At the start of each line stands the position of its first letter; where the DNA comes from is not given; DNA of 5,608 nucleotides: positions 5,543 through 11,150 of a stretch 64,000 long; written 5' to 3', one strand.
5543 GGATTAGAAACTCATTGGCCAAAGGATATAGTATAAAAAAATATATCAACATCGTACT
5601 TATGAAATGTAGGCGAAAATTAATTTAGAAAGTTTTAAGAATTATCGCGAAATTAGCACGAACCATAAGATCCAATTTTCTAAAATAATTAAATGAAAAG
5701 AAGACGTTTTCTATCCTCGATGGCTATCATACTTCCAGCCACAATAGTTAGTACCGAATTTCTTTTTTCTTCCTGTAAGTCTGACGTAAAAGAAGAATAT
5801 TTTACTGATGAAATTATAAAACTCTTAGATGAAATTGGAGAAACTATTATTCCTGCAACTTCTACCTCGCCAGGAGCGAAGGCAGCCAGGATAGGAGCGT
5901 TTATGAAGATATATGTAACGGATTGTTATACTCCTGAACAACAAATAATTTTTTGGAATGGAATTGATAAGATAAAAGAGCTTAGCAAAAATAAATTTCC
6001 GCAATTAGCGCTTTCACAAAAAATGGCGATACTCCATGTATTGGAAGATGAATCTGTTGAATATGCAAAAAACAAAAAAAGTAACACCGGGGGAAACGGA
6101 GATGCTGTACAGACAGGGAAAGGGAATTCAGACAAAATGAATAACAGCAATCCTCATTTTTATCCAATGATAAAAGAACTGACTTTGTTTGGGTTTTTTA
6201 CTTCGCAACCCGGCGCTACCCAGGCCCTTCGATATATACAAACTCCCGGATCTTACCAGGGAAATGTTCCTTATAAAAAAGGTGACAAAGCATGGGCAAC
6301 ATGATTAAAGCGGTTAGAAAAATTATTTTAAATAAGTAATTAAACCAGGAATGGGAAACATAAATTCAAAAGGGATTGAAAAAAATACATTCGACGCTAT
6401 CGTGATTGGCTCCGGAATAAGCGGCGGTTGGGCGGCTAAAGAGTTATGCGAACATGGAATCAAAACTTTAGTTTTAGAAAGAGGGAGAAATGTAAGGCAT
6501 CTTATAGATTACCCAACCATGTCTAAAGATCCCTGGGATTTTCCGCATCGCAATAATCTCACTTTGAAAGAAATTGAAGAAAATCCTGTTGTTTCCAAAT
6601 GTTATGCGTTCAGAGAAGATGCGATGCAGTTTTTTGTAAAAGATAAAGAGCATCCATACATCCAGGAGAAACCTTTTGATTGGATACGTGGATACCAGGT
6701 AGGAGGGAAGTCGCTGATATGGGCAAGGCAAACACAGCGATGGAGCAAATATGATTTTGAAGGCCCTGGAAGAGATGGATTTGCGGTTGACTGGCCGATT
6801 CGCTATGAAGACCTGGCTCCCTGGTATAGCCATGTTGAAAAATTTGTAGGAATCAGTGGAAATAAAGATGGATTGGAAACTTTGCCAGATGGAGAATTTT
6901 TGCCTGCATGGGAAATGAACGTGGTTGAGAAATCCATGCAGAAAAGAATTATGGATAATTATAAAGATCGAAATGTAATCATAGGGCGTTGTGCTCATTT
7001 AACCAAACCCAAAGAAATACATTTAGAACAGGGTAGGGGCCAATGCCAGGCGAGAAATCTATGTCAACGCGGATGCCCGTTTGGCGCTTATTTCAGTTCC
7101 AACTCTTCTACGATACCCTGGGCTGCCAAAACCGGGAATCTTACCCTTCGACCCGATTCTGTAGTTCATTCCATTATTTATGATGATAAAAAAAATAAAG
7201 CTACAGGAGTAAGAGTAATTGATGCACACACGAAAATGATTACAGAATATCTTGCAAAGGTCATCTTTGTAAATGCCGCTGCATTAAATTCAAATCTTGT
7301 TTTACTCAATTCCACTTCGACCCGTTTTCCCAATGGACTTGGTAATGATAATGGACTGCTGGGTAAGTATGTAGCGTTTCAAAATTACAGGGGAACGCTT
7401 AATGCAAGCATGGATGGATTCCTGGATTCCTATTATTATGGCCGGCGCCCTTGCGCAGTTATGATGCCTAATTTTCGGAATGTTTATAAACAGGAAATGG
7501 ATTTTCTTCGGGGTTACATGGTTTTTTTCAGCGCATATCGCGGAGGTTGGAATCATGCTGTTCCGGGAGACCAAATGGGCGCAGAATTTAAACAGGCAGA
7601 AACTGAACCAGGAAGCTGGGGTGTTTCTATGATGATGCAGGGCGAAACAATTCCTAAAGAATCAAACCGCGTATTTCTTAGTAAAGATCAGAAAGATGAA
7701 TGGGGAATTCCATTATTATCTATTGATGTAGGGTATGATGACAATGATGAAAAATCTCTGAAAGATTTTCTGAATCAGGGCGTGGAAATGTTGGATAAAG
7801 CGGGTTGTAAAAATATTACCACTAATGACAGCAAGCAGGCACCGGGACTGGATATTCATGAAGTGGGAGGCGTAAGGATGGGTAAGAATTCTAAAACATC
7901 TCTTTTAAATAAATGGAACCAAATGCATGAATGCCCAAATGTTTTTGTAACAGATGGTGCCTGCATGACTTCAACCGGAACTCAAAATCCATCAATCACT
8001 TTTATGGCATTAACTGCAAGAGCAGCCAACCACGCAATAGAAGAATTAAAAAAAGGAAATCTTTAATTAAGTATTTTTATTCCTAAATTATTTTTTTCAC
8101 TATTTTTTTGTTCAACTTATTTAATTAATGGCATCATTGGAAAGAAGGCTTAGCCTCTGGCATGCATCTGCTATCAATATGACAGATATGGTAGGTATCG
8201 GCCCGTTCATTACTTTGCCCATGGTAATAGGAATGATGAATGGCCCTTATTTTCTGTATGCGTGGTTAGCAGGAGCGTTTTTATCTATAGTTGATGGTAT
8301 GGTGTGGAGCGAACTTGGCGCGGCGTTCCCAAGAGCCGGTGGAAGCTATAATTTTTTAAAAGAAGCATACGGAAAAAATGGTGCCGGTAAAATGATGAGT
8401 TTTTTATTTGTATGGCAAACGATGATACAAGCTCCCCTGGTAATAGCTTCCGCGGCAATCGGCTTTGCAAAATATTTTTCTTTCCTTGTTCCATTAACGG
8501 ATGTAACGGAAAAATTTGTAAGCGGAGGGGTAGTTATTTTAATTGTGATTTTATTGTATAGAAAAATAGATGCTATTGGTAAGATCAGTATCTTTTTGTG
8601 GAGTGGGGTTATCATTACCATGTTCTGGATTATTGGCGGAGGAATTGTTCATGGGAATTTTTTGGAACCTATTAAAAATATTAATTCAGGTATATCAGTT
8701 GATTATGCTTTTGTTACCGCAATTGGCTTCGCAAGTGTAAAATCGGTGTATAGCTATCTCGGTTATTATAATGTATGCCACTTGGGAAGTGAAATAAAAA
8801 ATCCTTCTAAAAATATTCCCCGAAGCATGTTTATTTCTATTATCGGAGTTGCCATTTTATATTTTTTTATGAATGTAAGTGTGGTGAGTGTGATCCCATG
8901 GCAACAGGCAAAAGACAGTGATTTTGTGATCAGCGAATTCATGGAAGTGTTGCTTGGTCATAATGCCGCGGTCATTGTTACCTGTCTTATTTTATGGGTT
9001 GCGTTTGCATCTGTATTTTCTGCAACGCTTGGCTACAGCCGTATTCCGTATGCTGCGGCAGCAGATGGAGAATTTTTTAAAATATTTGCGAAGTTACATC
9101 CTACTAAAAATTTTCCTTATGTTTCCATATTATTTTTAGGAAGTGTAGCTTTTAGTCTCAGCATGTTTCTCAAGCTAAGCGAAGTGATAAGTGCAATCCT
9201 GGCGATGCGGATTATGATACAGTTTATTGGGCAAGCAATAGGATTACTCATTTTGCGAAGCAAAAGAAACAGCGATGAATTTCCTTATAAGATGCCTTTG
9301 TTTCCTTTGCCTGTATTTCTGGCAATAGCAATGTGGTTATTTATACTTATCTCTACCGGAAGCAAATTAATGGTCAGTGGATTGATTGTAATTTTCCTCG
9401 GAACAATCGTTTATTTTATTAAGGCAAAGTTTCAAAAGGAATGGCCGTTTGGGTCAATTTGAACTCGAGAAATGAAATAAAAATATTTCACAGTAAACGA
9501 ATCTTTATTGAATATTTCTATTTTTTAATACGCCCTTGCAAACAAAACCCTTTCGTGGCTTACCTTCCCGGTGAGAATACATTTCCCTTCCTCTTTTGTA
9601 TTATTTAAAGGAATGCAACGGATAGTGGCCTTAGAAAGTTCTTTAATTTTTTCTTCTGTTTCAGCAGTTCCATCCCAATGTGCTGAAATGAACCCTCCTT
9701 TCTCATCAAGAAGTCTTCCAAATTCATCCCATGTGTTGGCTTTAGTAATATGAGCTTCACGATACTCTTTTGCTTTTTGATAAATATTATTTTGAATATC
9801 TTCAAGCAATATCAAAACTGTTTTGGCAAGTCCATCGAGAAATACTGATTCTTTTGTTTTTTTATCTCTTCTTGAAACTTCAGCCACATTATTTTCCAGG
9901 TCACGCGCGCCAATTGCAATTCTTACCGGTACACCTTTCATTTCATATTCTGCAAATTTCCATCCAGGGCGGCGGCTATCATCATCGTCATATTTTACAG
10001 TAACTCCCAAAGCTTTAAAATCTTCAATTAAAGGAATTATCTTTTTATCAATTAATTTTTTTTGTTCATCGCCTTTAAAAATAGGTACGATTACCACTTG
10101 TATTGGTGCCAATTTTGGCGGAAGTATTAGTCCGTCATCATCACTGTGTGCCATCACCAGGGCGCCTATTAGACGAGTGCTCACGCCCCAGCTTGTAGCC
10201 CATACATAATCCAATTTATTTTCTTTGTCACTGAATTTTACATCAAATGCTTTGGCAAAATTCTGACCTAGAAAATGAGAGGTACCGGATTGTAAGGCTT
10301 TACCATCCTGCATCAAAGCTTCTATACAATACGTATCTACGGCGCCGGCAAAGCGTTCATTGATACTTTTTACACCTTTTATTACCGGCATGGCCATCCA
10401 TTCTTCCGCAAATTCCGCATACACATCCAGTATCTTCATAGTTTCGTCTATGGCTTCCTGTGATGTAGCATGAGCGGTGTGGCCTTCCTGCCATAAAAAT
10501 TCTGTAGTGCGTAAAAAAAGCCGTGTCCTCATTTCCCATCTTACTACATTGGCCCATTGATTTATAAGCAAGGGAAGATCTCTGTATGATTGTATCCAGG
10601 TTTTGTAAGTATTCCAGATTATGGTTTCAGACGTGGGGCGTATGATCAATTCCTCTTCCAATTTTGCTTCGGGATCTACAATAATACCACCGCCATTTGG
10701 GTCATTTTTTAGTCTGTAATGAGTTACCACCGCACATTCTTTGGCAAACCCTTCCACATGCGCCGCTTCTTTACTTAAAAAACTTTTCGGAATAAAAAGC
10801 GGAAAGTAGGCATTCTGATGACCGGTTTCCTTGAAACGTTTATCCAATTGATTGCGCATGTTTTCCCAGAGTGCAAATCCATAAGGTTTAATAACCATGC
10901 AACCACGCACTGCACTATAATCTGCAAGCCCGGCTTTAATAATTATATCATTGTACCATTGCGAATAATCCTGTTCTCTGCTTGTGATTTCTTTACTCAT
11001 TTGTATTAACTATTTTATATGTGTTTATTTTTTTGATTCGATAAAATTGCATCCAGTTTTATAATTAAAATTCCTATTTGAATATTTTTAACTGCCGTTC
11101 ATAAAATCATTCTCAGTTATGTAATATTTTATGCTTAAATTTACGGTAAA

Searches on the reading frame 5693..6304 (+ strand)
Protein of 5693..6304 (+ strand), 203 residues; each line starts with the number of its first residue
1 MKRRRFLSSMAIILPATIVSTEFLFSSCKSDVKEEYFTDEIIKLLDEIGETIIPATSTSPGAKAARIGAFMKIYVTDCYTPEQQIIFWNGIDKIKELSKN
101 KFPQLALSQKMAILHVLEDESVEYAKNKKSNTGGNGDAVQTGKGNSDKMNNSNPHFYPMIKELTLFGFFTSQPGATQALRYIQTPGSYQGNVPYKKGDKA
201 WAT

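Call 69: search_protein_families(library=pfam, proteins=[window:5693-6304:+], max_evalue=0.0001)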
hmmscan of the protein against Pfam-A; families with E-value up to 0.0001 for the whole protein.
window:5693-6304:+ (203 aa): 1 family
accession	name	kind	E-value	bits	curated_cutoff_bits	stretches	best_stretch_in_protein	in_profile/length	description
PF13618.11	Gluconate_2-dh3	-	6.5e-27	94.9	23.4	1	42-186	4-135/135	Gluconate 2-dehydrogenase subunit 3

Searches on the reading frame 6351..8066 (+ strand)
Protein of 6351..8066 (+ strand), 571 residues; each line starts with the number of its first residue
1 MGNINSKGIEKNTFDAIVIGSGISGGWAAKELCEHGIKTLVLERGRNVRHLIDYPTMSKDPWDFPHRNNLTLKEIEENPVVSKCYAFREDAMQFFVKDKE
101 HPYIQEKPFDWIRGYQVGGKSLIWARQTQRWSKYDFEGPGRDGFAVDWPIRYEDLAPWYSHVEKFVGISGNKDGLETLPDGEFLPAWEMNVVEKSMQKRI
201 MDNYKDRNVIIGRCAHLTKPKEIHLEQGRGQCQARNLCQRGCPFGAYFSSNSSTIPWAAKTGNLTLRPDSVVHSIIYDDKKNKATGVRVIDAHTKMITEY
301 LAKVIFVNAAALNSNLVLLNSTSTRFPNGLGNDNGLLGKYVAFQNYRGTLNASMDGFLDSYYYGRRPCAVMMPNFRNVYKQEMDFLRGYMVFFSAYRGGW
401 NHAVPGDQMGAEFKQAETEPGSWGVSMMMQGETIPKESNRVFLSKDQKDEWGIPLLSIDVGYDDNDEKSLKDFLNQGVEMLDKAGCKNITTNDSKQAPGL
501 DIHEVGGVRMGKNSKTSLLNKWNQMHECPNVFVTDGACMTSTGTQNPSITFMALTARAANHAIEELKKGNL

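Call 69: search_protein_families(library=pfam, proteins=[window:6351-8066:+], max_evalue=0.0001)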
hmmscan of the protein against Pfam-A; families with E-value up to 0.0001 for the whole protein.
window:6351-8066:+ (571 aa): 2 families
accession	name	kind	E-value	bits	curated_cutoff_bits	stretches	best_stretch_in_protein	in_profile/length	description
PF05199.19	GMC_oxred_C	-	8.1e-17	62.5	24.6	1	435-554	1-138/139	GMC oxidoreductase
PF00732.25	GMC_oxred_N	-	2.7e-11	44.1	23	1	109-322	19-201/218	GMC oxidoreductase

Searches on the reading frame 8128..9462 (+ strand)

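Call 69: search_protein_families(library=pfam, proteins=[window:8128-9462:+], max_evalue=0.0001)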
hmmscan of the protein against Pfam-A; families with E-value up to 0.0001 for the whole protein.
window:8128-9462:+ (444 aa): 2 families
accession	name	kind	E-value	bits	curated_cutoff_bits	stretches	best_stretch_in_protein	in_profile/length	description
PF13520.12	AA_permease_2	-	8.1e-39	134.2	27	1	8-417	1-420/427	Amino acid permease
PF00324.27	AA_permease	-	4e-24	85.6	24.6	1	12-416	1-426/470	Amino acid permease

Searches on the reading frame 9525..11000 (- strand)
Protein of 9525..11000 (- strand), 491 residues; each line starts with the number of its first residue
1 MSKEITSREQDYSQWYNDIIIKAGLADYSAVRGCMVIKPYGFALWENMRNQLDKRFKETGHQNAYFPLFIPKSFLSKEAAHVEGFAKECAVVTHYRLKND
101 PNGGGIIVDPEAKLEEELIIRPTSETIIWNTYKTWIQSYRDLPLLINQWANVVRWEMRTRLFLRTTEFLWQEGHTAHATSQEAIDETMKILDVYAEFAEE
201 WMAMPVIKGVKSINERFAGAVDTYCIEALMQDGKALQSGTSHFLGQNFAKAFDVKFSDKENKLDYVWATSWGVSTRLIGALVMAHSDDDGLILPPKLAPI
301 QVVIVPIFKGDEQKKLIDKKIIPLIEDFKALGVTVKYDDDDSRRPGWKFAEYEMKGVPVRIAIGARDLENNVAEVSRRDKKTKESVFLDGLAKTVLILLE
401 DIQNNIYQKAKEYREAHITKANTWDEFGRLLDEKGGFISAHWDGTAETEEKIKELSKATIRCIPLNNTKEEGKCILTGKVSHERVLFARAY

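Call 69: search_protein_families(library=pfam, proteins=[window:9525-11000:-], max_evalue=0.0001)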
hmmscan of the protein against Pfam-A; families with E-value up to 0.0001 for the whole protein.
window:9525-11000:- (491 aa): 3 families
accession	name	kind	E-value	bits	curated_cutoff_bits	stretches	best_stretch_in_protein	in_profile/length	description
PF09180.16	ProRS-C_1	-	1.3e-23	83.4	31.5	1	424-491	1-71/71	Prolyl-tRNA synthetase, C-terminal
PF00587.30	tRNA-synt_2b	-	1.6e-20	74.4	29.3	1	113-282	6-176/179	tRNA synthetase class II core domain (G, H, P, S and T)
PF03129.25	HGTP_anticodon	-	5.6e-17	62.1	21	1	301-395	1-91/94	Anticodon binding domain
